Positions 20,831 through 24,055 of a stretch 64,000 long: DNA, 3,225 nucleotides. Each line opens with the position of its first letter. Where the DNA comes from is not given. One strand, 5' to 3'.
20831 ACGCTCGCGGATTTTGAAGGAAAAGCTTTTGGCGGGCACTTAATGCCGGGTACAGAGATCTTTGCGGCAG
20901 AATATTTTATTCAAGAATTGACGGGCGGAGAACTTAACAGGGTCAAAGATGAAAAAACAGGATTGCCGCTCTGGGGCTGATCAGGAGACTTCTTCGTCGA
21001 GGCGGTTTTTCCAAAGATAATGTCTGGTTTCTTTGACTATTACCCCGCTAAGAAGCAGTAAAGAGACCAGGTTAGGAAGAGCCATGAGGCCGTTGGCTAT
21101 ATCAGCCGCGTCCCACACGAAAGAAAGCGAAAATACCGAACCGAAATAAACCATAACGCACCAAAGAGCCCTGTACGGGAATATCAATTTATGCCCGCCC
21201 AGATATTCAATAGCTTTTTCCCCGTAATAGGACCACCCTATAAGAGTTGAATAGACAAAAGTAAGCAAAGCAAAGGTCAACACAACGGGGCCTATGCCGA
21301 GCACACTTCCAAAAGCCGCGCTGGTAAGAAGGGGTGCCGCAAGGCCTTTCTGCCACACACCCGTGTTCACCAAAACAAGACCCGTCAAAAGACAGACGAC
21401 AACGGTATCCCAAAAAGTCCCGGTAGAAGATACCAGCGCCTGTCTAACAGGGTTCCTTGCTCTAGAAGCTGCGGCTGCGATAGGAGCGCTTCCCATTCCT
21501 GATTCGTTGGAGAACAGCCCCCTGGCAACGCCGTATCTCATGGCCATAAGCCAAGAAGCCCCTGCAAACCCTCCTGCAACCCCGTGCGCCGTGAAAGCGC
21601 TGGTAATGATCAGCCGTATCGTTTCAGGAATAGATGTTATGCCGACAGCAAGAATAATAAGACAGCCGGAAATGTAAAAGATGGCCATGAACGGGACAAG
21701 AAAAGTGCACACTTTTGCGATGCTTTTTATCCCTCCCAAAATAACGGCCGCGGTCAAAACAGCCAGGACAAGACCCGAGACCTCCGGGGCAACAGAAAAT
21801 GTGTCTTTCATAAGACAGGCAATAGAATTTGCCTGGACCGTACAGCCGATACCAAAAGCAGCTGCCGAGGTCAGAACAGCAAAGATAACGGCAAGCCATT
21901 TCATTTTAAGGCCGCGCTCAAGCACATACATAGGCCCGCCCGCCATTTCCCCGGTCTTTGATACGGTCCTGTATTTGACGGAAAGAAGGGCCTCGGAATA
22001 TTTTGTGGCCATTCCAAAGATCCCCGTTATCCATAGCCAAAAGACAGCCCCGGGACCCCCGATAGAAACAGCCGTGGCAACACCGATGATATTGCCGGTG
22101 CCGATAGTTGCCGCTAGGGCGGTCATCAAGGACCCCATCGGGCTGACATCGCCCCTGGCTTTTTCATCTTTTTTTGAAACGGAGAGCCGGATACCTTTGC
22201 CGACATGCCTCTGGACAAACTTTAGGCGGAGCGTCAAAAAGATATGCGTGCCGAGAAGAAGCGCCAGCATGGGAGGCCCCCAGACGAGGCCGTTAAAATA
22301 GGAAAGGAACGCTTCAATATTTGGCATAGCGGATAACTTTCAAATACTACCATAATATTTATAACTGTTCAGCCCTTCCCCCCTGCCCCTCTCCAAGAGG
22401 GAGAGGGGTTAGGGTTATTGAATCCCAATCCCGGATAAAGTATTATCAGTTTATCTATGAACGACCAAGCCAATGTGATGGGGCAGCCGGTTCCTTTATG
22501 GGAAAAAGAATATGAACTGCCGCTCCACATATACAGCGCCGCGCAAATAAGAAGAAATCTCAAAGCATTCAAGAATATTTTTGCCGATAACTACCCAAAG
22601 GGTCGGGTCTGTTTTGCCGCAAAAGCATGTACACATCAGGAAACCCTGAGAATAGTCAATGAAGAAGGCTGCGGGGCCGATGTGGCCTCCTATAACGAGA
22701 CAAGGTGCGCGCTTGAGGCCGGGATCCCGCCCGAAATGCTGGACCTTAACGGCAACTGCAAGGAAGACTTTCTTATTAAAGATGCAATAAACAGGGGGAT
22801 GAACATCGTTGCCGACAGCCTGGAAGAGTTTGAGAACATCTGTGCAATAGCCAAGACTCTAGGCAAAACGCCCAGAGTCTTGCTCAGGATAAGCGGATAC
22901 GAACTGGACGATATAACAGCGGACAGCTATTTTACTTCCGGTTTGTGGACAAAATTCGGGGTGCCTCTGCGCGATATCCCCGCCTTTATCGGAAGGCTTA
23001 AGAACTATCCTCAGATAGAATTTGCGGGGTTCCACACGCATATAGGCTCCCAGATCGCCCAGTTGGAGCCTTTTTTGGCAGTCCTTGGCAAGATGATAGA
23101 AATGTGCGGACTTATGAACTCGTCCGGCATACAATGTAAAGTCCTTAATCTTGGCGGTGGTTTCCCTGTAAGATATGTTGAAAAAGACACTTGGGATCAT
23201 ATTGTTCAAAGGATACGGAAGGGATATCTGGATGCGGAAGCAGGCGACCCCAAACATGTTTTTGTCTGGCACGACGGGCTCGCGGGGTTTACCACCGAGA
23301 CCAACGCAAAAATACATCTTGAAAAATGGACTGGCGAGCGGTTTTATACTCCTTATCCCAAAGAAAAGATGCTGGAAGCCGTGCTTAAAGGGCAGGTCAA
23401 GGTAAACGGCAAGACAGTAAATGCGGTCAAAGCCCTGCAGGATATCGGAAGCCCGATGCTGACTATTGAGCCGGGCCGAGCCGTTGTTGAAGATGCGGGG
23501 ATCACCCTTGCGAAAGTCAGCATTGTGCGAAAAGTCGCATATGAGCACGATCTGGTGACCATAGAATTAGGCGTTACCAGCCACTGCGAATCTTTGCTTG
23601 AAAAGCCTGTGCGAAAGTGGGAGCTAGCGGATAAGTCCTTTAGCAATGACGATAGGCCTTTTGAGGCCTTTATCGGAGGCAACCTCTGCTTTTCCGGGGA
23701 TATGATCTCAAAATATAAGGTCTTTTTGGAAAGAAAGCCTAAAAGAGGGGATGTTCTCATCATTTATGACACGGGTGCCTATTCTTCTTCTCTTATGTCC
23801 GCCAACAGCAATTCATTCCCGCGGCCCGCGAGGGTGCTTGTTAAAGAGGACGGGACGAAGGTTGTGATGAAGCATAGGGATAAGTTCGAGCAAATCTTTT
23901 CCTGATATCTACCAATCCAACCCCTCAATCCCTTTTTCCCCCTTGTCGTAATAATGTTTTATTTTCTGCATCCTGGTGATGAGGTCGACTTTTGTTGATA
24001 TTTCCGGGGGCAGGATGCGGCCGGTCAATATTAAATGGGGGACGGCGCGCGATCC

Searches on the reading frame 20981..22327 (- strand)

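Call 68: search_protein_families(library=pfam, proteins=[window:20981-22327:-], max_evalue=0.00001)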
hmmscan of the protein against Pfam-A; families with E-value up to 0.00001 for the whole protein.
window:20981-22327:- (448 aa): 1 family
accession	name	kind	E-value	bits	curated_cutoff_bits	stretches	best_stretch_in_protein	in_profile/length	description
PF01235.23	Na_Ala_symp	-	3.5e-136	455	24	1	51-444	3-386/392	Sodium:alanine symporter family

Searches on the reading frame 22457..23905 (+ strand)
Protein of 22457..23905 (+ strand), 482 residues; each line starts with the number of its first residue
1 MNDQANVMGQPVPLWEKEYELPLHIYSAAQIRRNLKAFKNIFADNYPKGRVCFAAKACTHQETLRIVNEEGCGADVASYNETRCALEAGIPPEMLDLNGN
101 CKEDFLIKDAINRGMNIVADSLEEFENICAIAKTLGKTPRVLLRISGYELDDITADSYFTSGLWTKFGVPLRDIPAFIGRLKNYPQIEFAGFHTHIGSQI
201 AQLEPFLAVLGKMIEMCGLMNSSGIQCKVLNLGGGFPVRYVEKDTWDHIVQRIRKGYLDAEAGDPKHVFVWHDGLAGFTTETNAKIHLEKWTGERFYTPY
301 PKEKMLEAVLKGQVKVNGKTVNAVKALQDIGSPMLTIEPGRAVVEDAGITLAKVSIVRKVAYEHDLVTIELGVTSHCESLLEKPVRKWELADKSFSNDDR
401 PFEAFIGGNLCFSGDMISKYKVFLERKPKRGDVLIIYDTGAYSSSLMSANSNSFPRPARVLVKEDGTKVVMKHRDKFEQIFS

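Call 68: search_protein_families(library=pfam, proteins=[window:22457-23905:+], max_evalue=0.00001)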
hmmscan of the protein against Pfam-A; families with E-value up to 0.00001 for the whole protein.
window:22457-23905:+ (482 aa): 3 families
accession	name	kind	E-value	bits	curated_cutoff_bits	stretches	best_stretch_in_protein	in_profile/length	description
PF02784.22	Orn_Arg_deC_N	-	1.6e-37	129.7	23.4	1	29-255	2-223/247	Pyridoxal-dependent decarboxylase, pyridoxal binding domain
PF01168.26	Ala_racemase_N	-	4.4e-07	30.3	24.1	1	29-232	4-193/220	Alanine racemase, N-terminal domain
PF00278.28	Orn_DAP_Arg_deC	-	6.8e-06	26.7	23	1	343-440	3-95/95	Pyridoxal-dependent decarboxylase, C-terminal sheet domain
